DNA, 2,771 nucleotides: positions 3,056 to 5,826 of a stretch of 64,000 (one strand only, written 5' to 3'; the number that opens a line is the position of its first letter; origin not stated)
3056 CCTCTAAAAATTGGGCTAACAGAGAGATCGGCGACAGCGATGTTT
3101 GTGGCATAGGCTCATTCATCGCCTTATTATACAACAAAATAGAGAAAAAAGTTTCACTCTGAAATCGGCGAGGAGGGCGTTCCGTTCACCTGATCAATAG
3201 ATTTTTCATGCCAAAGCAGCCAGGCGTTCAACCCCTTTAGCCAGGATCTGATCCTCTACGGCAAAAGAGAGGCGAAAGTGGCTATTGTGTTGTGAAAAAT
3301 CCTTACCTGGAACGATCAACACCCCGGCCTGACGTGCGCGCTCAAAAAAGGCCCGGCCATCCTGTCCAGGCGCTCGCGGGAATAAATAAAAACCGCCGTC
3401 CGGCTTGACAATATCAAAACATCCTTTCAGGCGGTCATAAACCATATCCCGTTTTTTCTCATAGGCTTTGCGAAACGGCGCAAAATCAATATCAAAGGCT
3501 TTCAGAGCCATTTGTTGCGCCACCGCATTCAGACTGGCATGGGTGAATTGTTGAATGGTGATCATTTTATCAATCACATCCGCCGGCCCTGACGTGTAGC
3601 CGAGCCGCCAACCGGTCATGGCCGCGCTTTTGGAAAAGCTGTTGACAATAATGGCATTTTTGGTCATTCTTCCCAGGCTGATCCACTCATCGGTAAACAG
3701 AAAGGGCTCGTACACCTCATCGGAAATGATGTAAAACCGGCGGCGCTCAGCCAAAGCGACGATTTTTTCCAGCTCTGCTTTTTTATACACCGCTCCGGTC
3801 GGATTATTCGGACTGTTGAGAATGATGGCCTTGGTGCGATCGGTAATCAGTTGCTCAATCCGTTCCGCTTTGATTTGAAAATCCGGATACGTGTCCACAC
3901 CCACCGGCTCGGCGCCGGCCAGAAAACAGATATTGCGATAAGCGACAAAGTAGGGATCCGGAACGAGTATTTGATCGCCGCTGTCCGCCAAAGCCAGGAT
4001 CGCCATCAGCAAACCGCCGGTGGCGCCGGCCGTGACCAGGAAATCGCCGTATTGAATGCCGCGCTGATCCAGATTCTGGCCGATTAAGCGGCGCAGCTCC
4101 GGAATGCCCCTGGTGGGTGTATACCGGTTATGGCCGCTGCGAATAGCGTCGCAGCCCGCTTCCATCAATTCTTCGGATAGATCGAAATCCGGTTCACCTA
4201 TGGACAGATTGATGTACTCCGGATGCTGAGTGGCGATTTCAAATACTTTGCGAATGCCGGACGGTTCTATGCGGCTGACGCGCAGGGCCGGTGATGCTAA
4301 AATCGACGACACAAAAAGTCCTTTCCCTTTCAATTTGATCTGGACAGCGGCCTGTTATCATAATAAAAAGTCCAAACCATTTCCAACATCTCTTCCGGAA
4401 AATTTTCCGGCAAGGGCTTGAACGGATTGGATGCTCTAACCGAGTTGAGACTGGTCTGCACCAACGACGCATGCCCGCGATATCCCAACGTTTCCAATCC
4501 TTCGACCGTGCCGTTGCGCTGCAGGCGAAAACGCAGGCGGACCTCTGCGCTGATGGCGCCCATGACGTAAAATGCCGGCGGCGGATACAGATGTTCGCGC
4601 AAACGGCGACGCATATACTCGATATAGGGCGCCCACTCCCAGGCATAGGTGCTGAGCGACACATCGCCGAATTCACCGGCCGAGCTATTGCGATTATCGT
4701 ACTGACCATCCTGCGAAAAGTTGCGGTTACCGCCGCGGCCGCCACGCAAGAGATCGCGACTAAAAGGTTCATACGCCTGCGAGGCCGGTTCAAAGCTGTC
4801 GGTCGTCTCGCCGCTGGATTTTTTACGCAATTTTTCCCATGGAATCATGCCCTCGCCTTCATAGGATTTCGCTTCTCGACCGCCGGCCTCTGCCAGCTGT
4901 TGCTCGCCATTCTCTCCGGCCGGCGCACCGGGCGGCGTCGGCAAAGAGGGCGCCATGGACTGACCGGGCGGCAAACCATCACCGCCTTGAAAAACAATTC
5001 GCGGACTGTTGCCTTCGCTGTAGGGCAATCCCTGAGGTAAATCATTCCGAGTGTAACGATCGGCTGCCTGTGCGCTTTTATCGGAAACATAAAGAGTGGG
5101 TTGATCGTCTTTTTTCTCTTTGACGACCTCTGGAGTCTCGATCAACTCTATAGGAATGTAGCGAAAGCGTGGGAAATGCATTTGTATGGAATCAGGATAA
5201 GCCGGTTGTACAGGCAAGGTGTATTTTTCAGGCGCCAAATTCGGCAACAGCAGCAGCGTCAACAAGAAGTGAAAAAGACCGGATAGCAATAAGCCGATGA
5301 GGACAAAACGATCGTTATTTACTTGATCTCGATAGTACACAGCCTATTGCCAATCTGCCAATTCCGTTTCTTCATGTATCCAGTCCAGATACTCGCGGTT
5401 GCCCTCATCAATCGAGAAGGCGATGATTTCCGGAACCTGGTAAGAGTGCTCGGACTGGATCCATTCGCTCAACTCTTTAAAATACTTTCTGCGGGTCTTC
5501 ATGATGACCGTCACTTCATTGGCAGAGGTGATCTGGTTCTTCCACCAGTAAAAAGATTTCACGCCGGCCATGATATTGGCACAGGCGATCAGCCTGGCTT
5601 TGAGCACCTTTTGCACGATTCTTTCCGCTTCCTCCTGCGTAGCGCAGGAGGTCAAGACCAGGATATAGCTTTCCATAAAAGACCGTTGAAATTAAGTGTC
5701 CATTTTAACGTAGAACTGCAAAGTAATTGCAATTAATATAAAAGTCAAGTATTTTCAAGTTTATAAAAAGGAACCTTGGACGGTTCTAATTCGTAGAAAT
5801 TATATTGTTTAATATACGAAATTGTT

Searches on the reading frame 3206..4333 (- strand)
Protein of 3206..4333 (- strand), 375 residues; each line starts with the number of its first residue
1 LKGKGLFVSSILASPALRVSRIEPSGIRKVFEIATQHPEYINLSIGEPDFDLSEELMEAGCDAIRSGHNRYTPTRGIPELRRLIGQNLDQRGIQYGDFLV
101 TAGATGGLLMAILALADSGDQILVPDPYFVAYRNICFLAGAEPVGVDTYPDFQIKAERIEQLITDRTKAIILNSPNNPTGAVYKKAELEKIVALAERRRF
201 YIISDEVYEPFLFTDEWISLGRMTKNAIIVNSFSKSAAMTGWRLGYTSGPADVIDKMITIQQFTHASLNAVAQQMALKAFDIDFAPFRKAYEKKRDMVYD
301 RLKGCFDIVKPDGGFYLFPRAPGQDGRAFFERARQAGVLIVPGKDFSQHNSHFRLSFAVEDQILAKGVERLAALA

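Call 5: search_protein_families(library=pfam, proteins=[window:3206-4333:-], max_evalue=0.01)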
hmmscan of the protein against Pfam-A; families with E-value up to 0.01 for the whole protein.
window:3206-4333:- (375 aa): 4 families
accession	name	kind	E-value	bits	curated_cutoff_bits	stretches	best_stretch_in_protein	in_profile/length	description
PF00155.27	Aminotran_1_2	-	1.5e-62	212.4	19.7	1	39-371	2-361/361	Aminotransferase class I and II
PF01041.23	DegT_DnrJ_EryC1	-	1.9e-12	47.5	19.8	1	100-205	44-145/360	DegT/DnrJ/EryC1/StrS aminotransferase family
PF01053.26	Cys_Met_Meta_PP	-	2e-06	27.1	27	1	100-208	72-176/381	Cys/Met metabolism PLP-dependent enzyme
PF01212.27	Beta_elim_lyase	-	8.4e-05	22.5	27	1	101-202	53-165/288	Beta-eliminating lyase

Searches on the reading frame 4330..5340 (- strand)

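Call 63: search_protein_families(library=pfam, proteins=[window:4330-5340:-], max_evalue=0.001)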
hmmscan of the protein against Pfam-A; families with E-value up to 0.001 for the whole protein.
window:4330-5340:- (336 aa): 1 family
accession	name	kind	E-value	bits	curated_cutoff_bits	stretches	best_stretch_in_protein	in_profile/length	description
PF03544.19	TonB_C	-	0.00021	22.1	24.6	1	263-314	14-64/79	Gram-negative bacterial TonB protein C-terminal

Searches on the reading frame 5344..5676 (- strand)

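Call 63: search_protein_families(library=pfam, proteins=[window:5344-5676:-], max_evalue=0.001)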
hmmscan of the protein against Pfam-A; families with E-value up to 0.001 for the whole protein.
window:5344-5676:- (110 aa): 1 family
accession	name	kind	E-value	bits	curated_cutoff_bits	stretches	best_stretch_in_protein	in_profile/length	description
PF03091.20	CutA1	-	5.9e-36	122.7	22.4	1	5-103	1-99/99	CutA1 divalent ion tolerance protein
